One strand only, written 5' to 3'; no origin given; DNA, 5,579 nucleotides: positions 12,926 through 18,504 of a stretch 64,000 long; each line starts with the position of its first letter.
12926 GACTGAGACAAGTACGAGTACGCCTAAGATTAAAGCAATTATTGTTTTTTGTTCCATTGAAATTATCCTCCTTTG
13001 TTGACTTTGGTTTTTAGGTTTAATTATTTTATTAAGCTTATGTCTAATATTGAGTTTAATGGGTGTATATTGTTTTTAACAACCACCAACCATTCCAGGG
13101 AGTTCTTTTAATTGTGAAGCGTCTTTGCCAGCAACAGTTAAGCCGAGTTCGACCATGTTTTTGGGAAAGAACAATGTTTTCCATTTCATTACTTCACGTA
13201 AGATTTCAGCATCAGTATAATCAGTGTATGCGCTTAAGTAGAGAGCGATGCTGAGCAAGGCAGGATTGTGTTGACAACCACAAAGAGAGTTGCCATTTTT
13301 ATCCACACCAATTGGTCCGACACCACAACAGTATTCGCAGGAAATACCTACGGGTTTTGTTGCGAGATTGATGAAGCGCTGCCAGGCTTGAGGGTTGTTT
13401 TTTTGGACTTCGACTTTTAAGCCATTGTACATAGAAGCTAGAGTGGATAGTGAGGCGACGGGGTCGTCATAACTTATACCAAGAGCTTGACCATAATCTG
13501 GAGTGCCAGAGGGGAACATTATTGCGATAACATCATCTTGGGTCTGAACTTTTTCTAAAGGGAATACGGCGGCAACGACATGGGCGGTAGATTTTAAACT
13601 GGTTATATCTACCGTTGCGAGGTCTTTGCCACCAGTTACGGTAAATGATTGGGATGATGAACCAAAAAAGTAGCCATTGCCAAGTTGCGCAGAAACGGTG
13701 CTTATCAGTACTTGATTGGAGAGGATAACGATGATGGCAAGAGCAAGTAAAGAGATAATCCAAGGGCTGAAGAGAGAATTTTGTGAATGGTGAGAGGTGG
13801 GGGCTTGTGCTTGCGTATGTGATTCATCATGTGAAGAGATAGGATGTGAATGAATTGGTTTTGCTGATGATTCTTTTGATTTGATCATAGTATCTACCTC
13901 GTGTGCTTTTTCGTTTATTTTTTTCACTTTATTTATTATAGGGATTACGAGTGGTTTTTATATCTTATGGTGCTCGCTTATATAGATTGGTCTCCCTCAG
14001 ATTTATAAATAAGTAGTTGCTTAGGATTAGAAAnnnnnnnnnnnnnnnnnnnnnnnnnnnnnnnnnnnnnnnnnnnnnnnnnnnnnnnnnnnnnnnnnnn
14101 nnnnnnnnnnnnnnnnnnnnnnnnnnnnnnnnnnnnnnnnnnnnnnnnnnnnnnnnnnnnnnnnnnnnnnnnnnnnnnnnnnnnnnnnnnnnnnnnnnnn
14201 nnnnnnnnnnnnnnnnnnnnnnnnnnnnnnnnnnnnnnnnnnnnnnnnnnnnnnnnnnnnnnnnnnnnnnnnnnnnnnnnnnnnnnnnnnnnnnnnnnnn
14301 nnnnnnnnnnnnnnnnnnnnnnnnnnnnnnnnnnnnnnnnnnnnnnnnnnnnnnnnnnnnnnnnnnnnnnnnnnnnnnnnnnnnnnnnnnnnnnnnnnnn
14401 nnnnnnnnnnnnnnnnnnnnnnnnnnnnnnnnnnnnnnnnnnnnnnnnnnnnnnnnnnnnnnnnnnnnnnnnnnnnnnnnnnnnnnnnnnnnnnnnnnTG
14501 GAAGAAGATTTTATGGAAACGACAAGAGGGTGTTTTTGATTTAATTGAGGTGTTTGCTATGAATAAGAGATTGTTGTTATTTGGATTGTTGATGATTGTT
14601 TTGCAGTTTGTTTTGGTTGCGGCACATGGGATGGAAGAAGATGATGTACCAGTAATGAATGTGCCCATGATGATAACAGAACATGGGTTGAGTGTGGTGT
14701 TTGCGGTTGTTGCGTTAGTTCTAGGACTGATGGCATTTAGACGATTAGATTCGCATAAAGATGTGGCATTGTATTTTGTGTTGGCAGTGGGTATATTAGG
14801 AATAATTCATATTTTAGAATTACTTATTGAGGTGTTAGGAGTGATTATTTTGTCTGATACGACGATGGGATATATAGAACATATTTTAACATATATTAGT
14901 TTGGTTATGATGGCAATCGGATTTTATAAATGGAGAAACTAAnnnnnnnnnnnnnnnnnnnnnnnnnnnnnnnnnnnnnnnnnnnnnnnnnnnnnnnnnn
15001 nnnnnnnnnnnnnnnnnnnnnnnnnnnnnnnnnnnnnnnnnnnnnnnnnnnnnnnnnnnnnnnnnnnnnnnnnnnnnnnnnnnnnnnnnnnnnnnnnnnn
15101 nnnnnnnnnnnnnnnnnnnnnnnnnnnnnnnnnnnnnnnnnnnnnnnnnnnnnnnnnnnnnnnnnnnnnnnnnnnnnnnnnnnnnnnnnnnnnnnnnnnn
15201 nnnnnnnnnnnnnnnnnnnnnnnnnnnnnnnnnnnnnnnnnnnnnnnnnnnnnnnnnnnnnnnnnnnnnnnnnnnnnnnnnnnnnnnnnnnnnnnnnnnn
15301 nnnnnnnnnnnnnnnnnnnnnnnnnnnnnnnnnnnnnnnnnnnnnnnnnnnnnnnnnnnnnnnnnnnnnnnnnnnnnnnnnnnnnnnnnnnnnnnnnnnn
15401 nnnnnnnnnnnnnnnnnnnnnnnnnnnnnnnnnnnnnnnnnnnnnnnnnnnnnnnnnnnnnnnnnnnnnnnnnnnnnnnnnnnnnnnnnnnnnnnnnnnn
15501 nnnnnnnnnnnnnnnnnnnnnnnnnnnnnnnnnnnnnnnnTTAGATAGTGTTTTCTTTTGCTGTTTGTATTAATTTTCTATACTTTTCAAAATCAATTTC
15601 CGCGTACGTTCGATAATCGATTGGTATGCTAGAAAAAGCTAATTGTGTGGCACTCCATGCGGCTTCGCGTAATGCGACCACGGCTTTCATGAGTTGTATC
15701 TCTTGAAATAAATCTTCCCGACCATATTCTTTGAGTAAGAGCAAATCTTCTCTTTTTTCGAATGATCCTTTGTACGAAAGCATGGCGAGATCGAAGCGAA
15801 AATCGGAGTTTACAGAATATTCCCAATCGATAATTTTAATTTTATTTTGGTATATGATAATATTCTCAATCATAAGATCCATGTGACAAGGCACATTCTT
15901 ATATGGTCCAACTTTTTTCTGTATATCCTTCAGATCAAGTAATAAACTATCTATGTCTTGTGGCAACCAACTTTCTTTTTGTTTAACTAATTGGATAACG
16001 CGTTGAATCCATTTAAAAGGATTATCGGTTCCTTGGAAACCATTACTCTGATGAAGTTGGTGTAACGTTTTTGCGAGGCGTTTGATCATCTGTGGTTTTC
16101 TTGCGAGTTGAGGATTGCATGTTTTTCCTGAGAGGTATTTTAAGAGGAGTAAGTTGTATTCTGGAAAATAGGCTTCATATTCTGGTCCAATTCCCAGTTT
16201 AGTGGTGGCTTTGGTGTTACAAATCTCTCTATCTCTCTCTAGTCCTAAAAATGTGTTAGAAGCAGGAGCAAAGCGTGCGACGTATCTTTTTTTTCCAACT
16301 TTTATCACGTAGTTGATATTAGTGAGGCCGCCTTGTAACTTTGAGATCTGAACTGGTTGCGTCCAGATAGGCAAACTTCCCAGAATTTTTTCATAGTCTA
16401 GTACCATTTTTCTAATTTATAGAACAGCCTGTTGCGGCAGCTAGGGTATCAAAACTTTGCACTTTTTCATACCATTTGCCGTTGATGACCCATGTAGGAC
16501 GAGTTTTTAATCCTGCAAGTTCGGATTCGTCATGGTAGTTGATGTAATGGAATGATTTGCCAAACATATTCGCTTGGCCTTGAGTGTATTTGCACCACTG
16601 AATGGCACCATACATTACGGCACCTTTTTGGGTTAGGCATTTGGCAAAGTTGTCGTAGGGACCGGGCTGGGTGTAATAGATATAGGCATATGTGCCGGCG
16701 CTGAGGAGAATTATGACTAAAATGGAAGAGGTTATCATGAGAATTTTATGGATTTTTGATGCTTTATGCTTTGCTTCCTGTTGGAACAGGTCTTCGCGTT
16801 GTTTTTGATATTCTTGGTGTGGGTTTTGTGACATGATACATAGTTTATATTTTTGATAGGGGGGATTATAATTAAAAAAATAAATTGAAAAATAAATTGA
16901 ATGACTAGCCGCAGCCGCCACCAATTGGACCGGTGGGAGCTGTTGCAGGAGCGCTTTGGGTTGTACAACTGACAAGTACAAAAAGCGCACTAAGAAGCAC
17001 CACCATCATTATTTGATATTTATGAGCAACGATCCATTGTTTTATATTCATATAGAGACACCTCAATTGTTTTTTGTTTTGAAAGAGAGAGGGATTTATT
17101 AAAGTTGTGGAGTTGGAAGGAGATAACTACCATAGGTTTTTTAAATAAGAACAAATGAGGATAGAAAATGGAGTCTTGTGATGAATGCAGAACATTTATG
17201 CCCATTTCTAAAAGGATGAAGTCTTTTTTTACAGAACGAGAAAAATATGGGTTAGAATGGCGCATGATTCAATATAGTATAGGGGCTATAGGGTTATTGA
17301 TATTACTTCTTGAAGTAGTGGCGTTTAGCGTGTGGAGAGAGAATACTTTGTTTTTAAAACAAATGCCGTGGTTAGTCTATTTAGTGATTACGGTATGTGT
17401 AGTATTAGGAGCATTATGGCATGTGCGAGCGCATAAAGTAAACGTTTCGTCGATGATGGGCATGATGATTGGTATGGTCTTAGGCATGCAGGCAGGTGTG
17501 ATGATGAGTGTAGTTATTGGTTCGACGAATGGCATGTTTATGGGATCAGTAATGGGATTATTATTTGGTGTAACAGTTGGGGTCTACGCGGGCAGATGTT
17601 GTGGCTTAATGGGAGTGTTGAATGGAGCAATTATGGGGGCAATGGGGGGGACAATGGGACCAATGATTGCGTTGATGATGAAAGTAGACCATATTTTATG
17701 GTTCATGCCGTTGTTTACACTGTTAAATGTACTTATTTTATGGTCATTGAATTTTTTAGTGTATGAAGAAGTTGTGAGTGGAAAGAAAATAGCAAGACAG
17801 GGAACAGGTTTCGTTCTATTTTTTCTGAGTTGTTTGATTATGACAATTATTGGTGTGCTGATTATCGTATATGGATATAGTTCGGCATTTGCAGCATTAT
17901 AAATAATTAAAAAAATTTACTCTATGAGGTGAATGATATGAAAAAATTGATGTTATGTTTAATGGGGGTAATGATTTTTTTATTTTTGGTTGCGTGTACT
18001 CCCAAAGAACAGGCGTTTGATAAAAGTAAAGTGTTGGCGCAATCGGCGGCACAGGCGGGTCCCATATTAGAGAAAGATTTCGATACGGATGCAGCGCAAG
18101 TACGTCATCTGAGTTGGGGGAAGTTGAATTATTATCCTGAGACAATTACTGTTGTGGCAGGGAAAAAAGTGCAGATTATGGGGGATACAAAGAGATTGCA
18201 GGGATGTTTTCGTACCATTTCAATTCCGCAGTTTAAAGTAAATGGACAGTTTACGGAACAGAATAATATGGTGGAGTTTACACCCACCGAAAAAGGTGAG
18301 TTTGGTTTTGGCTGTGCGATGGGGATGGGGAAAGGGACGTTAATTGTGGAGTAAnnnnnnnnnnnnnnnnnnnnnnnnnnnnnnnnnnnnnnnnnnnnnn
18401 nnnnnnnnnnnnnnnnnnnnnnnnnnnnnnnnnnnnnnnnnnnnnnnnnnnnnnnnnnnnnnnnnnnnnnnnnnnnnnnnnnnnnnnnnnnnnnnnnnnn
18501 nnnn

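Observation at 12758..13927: Adjacent membrane-anchored proteins end in an identical C-terminal tail, ELP(K/G)MVGGC; a third mini-protein at 16905-17051 ends in PIGGGCG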

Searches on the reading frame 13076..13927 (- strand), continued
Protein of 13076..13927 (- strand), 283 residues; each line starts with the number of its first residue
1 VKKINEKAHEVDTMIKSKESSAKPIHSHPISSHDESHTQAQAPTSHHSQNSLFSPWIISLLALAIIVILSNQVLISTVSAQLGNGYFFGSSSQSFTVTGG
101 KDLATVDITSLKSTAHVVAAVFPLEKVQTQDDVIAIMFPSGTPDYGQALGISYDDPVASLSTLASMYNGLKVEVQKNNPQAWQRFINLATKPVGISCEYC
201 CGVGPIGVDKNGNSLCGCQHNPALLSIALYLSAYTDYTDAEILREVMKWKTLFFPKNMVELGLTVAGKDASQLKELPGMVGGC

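Call 67: find_encoding_contigs(protein=P0314, flank=4000, max_places=1)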
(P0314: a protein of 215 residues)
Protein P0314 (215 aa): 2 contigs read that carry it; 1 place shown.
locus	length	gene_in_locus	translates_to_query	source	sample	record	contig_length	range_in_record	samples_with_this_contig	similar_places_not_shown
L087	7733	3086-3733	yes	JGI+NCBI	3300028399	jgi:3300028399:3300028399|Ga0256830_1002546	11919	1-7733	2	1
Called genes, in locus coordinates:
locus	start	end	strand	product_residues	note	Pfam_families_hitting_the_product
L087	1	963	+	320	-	?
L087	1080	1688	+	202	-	PF13328:HD_4, PF01966:HD (weak)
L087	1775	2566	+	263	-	PF13098:Thioredoxin_2 (faint), PF13462:Thioredoxin_4, PF01323:DSBA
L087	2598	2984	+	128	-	-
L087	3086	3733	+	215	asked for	-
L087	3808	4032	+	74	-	-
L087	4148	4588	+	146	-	-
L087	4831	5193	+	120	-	PF18895:T4SS_pilin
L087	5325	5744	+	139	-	PF18895:T4SS_pilin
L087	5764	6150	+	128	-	PF18895:T4SS_pilin (weak)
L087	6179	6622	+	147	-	PF18895:T4SS_pilin (weak)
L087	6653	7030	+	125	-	PF18895:T4SS_pilin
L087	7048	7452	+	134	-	PF18895:T4SS_pilin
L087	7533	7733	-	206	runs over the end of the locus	-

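Call 68: find_encoding_contigs(protein=P0320, flank=4000, max_places=1)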
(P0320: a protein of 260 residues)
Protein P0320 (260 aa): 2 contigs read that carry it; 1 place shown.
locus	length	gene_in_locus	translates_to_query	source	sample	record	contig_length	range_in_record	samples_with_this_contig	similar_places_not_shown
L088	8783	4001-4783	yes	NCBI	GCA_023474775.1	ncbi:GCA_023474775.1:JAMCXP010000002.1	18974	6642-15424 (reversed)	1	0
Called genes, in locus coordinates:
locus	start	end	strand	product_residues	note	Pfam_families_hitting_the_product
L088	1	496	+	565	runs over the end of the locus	PF02511:Thy1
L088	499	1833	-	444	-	PF00464:SHMT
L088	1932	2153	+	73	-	PF00300:His_Phos_1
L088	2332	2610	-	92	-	-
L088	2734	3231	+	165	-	PF12802:MarR_2, PF24034:DUF7343, PF09339:HTH_IclR (weak)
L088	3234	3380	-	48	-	-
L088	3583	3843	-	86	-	-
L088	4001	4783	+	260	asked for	-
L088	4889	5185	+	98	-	-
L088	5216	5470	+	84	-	-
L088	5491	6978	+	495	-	PF13473:Cupredoxin_1, PF00116:COX2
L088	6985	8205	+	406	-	PF12801:Fer4_5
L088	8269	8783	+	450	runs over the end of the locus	-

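Call 70: find_encoding_contigs(protein=P0350, flank=3000, max_places=1)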
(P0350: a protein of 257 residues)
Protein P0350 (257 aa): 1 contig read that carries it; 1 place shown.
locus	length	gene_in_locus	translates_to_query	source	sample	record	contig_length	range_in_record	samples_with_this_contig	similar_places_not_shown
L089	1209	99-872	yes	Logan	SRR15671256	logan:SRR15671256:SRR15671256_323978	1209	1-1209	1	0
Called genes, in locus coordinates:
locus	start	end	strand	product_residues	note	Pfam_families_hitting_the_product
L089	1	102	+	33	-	?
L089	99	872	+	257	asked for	-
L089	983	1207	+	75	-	?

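Call 71: find_encoding_contigs(protein=P0365, flank=3000, max_places=1)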
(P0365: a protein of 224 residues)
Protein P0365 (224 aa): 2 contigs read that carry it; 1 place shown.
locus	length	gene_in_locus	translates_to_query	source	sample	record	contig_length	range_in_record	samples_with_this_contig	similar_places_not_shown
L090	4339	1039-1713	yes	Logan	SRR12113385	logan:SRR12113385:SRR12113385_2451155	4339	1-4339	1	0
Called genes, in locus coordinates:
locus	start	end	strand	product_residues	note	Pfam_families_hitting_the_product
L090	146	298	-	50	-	-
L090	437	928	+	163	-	PF24034:DUF7343, PF12802:MarR_2 (weak), PF01047:MarR (weak)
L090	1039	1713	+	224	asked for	-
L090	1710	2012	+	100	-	-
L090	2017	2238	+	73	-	-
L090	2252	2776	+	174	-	-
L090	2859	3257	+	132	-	-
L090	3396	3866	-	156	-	PF13302:Acetyltransf_3, PF13480:Acetyltransf_6 (weak), PF00583:Acetyltransf_1, PF13673:Acetyltransf_10, PF13508:Acetyltransf_7, PF12746:GNAT_acetyltran (weak)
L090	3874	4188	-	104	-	-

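Call 72: find_encoding_contigs(protein=P0377, flank=3000, max_places=1)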
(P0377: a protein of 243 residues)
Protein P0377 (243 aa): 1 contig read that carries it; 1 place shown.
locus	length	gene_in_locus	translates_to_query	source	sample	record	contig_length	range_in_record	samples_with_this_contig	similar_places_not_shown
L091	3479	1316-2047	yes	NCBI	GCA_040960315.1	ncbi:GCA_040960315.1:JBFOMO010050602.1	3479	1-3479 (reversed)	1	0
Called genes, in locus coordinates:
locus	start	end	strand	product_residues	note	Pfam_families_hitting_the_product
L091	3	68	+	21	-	?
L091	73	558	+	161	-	-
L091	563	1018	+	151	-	-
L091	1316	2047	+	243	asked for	-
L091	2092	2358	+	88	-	-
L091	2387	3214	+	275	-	-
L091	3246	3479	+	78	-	?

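Call 73: find_encoding_contigs(protein=P0361, flank=3000, max_places=1)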
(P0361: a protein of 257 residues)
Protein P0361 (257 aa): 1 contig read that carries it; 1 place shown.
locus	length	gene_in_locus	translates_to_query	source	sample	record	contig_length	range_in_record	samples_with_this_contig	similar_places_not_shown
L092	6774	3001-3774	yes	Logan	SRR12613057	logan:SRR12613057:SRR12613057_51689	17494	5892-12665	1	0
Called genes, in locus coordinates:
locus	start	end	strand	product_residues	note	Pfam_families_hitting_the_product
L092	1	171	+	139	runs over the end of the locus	PF00210:Ferritin, PF02915:Rubrerythrin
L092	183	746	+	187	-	PF00578:AhpC-TSA, PF08534:Redoxin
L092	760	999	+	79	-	PF05768:Glrx-like (faint), PF00462:Glutaredoxin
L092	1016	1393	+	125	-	PF06397:Desulfoferrod_N, PF01880:Desulfoferrodox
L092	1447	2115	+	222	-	PF22175:Ogg-HhH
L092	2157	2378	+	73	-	-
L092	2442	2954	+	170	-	PF12802:MarR_2, PF24034:DUF7343, PF01047:MarR (weak)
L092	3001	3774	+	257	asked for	-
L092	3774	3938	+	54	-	-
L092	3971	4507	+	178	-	-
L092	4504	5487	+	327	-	-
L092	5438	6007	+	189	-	-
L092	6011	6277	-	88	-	-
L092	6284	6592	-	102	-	-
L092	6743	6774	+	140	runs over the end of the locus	-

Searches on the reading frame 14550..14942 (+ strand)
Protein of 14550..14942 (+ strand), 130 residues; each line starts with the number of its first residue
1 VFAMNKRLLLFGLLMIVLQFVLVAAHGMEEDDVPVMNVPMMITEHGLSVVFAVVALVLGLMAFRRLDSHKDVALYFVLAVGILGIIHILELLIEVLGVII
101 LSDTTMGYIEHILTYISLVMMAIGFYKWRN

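Call 3: search_protein_families(library=pfam, proteins=[window:14550-14942:+], max_evalue=0.1)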
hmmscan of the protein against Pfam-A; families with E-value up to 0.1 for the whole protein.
window:14550-14942:+ (130 aa): 1 family
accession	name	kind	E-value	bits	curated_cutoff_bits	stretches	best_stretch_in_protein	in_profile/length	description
PF25592.1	DUF7937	-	0.044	13.1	31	1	6-122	279-388/402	Domain of unknown function (DUF7937)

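Call 4: search_protein_families(library=ncbifam, proteins=[window:14550-14942:+], max_evalue=0.1)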
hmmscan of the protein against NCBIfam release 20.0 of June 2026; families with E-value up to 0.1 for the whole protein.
window:14550-14942:+ (130 aa): 0 families

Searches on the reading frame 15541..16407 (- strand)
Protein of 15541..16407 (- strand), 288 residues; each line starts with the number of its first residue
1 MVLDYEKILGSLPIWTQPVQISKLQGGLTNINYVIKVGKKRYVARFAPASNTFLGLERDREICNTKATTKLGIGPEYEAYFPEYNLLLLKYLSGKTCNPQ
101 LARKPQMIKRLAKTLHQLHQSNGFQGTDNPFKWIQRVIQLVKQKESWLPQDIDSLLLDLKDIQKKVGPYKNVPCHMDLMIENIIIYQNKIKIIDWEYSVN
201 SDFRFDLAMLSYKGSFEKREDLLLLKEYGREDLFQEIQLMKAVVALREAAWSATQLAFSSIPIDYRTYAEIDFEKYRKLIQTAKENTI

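Call 33: search_protein_families(library=pfam, proteins=[window:15541-16407:-], max_evalue=0.01)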
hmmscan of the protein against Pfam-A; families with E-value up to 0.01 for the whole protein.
window:15541-16407:- (288 aa): 2 families
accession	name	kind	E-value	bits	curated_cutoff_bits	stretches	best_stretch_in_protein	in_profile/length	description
PF01636.29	APH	-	4.7e-18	66.3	23.2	1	21-231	2-228/239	Phosphotransferase enzyme family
PF01633.27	Choline_kinase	-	1.6e-17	64.2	29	1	22-209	2-202/300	Choline/ethanolamine kinase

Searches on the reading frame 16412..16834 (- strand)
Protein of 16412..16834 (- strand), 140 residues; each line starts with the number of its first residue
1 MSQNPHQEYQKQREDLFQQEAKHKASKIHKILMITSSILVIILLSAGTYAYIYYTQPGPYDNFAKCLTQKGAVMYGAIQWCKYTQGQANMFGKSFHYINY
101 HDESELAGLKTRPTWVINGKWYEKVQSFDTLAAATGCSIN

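Call 81: search_solved_structures(query=window:16412-16834:-, max_evalue=1, show_alignments=1)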
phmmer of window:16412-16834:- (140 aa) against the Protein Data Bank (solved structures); distinct sequences matched with E-value up to 1: 6.
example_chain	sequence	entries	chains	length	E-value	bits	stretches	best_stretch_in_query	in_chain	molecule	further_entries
4nv6_A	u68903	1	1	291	1.3e-10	44.9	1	42-137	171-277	VKORC1/thioredoxin domain protein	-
3kp9_A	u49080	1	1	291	1.6e-10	44.5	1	42-137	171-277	VKORC1/thioredoxin domain protein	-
4nv2_A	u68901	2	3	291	3.2e-10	43.6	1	42-137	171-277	VKORC1/thioredoxin domain protein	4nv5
3kp8_A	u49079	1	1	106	3.3e-10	43.5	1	64-137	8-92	VKORC1/thioredoxin domain protein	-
5i8l_A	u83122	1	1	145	0.059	16.8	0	104-134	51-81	Lysozyme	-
6oat_B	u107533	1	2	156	0.65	13.4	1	24-107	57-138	Interferon stimulated gene 17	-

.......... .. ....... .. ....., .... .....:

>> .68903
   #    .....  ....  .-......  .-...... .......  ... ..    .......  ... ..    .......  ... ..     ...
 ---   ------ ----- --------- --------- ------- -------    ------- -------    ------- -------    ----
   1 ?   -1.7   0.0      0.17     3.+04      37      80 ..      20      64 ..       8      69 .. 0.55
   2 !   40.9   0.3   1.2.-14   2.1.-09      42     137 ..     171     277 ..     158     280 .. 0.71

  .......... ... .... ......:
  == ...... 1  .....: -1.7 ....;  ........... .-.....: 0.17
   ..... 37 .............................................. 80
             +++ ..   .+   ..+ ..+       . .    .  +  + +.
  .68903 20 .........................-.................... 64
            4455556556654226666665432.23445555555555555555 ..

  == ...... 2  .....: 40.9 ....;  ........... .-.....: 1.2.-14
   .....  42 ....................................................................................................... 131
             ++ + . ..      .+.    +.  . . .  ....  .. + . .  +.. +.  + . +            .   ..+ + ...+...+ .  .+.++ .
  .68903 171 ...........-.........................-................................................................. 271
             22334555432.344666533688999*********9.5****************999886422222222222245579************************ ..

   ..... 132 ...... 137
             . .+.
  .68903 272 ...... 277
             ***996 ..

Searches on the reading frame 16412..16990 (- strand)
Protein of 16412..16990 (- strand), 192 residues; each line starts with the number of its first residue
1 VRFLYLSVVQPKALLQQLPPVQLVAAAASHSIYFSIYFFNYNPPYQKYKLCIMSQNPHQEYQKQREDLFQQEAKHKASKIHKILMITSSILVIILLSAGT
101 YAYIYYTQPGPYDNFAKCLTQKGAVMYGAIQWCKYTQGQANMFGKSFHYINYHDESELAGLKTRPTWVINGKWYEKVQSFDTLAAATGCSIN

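Call 3: search_protein_families(library=pfam, proteins=[window:16412-16990:-], max_evalue=0.1)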
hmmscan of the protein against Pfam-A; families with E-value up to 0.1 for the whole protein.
window:16412-16990:- (192 aa): 1 family
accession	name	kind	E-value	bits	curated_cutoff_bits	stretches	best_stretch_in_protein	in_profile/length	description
PF15981.10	EAV_GP5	-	0.087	13.7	27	0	86-155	2-71/80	Envelope glycoprotein GP 5 of equine arteritis virus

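Call 4: search_protein_families(library=ncbifam, proteins=[window:16412-16990:-], max_evalue=0.1)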
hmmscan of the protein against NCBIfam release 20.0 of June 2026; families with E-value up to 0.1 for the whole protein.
window:16412-16990:- (192 aa): 0 families

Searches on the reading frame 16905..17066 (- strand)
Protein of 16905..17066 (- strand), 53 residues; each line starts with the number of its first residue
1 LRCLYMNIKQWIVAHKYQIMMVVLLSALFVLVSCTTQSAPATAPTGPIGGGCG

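Call 3: search_protein_families(library=pfam, proteins=[window:16905-17066:-], max_evalue=0.1)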
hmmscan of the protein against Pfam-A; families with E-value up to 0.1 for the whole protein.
window:16905-17066:- (53 aa): 0 families

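Call 4: search_protein_families(library=ncbifam, proteins=[window:16905-17066:-], max_evalue=0.1)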
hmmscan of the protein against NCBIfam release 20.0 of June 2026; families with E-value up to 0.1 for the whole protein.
window:16905-17066:- (53 aa): 0 families

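Call 53: find_homologous_proteins(query=A3, max_evalue=10)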
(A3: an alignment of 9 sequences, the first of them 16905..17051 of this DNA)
Query A3 (9 sequences) (48 aa, profile of the alignment): 260 proteins with E <= 10 among 5568 candidates; the best 120 are listed.
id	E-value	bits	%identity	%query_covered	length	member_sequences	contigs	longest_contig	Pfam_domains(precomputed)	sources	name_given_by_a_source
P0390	1.9e-19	87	-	-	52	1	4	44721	-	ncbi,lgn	-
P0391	3.4e-19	86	-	-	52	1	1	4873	-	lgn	-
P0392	2.7e-18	83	45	85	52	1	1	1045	-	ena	-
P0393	3.2e-18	83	44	100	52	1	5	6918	-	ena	-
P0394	2.7e-17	80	-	-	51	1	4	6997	-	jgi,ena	-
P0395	3.4e-17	80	-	-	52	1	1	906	-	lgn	-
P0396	6.6e-17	79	45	81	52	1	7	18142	-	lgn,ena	-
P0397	7.9e-17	79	27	98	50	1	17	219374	-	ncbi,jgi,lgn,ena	jgi:uncharacterized lipoprotein YajG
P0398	1.1e-16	78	67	100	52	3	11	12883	-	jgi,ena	-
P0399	2.5e-16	77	81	100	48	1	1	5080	-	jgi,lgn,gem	-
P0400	2.7e-16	77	74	98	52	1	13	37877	-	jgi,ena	-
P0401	3.1e-16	77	-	-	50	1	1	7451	-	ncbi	-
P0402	6.4e-16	76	-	-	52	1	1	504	-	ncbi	-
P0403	7.3e-16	76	-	-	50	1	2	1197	-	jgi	-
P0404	8.1e-16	76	39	79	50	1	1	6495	-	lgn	-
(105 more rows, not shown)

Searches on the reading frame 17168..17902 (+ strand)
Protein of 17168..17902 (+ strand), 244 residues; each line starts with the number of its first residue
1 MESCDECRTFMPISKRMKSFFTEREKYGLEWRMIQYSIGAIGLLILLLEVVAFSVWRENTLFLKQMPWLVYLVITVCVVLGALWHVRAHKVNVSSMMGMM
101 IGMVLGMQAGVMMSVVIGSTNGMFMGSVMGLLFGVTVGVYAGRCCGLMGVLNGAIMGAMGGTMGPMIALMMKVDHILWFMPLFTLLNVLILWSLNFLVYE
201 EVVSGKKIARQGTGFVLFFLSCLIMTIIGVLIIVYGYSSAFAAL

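Call 3: search_protein_families(library=pfam, proteins=[window:17168-17902:+], max_evalue=0.1)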
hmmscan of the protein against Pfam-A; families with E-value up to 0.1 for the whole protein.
window:17168-17902:+ (244 aa): 1 family
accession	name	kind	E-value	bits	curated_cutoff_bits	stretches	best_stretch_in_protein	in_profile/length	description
PF15675.10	CLLAC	-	0.02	14.9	25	1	219-235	12-28/30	CLLAC-motif containing domain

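Call 4: search_protein_families(library=ncbifam, proteins=[window:17168-17902:+], max_evalue=0.1)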
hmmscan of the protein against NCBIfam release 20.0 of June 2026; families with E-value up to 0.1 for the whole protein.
window:17168-17902:+ (244 aa): 0 families

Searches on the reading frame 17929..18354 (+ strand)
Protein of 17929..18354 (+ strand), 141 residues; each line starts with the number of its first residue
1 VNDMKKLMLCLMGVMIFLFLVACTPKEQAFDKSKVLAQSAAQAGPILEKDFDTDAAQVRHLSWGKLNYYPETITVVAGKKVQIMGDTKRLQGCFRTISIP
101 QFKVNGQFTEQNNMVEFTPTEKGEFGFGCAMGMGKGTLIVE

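Call 3: search_protein_families(library=pfam, proteins=[window:17929-18354:+], max_evalue=0.1)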
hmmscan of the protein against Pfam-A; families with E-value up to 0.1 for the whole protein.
window:17929-18354:+ (141 aa): 1 family
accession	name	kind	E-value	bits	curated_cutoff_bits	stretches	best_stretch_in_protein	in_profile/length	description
PF13473.12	Cupredoxin_1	-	3.7e-07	30.5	27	1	64-140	28-104/104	Cupredoxin-like domain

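Call 4: search_protein_families(library=ncbifam, proteins=[window:17929-18354:+], max_evalue=0.1)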
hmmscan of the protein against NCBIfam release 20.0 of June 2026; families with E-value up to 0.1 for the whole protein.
window:17929-18354:+ (141 aa): 1 family
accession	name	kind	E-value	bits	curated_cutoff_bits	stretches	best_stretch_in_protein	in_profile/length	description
NF038215.1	acineto_lipo_PV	hypoth_equivalog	0.028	14.1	33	1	5-58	1-53/55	NF038215 family lipoprotein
